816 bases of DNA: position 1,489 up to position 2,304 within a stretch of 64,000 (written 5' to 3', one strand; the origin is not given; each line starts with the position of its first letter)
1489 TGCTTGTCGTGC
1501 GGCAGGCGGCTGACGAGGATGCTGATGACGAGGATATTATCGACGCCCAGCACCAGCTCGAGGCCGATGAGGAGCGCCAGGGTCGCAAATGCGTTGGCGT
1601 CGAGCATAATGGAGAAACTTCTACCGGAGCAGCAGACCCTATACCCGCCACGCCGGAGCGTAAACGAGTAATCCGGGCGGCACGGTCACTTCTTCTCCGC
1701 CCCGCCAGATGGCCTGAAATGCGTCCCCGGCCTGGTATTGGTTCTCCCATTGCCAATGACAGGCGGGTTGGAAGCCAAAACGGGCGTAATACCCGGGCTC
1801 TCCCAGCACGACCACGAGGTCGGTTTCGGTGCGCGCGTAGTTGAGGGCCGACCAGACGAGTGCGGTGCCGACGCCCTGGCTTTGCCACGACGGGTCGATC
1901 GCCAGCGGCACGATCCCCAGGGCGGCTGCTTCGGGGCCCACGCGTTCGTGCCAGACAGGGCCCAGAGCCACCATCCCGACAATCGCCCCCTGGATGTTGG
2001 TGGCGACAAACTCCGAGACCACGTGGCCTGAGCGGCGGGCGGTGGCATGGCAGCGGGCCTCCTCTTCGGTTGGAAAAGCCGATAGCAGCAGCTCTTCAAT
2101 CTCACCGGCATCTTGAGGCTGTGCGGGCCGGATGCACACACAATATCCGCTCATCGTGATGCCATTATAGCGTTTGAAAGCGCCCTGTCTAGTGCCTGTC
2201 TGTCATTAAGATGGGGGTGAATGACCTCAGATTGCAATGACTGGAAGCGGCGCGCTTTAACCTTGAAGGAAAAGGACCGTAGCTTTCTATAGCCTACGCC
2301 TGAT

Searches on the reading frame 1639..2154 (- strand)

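Call 60: search_protein_families(library=pfam, proteins=[window:1639-2154:-], max_evalue=0.001)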
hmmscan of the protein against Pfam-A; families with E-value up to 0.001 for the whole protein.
window:1639-2154:- (171 aa): 4 families
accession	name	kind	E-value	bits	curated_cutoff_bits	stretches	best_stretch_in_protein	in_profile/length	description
PF00583.31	Acetyltransf_1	-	3.6e-10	40.6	20.7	1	22-128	7-116/116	Acetyltransferase (GNAT) family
PF13508.13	Acetyltransf_7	-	1.1e-08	35.8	27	1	49-130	6-84/84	Acetyltransferase (GNAT) domain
PF13527.13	Acetyltransf_9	-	1.3e-05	25.6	25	1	8-130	2-126/127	Acetyltransferase (GNAT) domain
PF13673.13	Acetyltransf_10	-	0.00018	21.9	23.6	1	48-128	32-107/128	Acetyltransferase (GNAT) domain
